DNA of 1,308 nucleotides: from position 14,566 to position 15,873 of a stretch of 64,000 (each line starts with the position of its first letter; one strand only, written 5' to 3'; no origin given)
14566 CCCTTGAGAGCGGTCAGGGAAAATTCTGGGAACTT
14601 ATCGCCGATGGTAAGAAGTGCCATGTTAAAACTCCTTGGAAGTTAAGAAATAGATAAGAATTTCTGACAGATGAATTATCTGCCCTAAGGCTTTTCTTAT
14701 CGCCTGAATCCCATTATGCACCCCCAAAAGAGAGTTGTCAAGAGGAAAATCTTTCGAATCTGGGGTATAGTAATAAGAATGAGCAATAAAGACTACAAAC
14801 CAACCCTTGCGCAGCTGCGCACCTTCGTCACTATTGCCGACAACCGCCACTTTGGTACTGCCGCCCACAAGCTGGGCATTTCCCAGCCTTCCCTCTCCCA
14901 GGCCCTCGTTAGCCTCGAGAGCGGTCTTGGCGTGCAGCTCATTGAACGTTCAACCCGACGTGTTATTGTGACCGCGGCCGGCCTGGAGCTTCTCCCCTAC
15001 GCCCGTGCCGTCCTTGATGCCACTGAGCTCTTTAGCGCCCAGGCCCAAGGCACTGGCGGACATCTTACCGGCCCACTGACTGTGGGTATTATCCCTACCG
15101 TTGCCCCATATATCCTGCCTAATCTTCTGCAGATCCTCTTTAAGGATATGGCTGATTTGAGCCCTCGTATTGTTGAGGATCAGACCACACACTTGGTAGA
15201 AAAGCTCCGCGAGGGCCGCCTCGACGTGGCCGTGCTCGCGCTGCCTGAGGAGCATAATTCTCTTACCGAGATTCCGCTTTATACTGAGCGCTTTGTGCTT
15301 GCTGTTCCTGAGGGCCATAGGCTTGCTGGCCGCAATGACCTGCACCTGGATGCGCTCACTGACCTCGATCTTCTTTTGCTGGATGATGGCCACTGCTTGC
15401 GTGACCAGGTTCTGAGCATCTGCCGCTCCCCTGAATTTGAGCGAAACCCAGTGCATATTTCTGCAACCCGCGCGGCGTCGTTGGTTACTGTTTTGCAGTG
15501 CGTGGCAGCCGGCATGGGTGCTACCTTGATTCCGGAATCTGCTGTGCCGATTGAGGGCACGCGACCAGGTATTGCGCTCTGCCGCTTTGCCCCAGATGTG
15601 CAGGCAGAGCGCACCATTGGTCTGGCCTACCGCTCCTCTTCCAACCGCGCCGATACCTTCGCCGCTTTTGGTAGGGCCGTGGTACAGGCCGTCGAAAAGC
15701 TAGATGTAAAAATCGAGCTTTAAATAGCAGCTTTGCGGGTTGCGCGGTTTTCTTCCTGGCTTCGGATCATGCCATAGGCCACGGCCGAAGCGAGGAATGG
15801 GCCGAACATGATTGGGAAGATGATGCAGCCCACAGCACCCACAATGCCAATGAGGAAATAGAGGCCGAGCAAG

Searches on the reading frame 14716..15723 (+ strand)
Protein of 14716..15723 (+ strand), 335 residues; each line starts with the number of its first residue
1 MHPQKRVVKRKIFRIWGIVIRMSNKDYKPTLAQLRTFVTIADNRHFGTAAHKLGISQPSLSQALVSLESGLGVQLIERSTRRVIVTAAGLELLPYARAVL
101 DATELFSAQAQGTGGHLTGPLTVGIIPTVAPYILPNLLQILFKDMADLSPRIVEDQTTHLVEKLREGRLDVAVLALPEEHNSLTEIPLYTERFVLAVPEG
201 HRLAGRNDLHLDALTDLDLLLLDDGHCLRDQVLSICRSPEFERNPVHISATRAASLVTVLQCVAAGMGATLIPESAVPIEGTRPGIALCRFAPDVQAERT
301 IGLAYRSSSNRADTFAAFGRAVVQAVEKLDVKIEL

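Call 26: search_protein_families(library=ncbifam, proteins=[window:14716-15723:+], max_evalue=1e-10)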
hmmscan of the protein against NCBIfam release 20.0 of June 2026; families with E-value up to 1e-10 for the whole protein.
window:14716-15723:+ (335 aa): 40 families (the best 25 are shown)
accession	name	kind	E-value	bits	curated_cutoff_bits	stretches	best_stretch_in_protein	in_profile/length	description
NF008361.0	PRK11151.1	equivalog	3.4e-69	233.4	329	1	34-328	6-295/305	DNA-binding transcriptional regulator OxyR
NF050018.1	StrsTransRegOxyRFcella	equivalog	1e-44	153.2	500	1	35-322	7-285/289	oxidative stress transcriptional regulator OxyR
NF040786.1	LysR_Sec_metab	equivalog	7.7e-39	133.5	250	1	31-323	3-295/298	selenium metabolism-associated LysR family transcriptional regulator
NF008416.0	PRK11242.1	equivalog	1.3e-36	126.5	277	1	32-328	4-293/300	transcriptional regulator CynR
NF053705.1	TransRegGltCGpos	equivalog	1.7e-36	126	350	1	31-325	3-292/300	glutamate biosynthesis transcriptional regulator GltC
NF045775.1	acetoin_reg_AlsR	exception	2.6e-35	122.3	430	1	31-276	3-246/290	acetoin biosynthesis transcriptional regulator AlsR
NF047520.1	trans_act_CidR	equivalog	5.9e-34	117.6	415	1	32-277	4-245/292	cidABC operon transcriptional activator CidR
NF007439.0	PRK09986.1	equivalog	1.3e-33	116.7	290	1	27-297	5-272/296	LysR family transcriptional regulator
NF007385.0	PRK09906.1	equivalog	1e-32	113.5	356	1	31-276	3-245/296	DNA-binding transcriptional regulator HcaR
TIGR02424.1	TF_pcaQ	equivalog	9.9e-31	106.7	303.8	1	33-236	7-212/300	pca operon transcription factor PcaQ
NF008410.0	PRK11233.1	equivalog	2e-28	99.4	309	1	31-277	3-243/305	nitrogen assimilation transcriptional regulator NAC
TIGR03339.1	phn_lysR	subfamily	5.1e-28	98.1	341.1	1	33-293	1-254/279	aminoethylphosphonate catabolism associated LysR family transcriptional regulator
NF052633.1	LysR_TF_PsrA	exception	3.1e-24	85.5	540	1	31-308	7-278/297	L-proline-binding transcription factor PsrA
NF047711.1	PutUtilRegPtrR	equivalog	2.2e-22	79.5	400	1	31-278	3-240/283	putrescine utilization regulator PtrR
NF040709.1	benzoate_BenM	exception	1.4e-21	77.1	600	1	31-279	3-250/299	benzoate utilization transcription regulator BenM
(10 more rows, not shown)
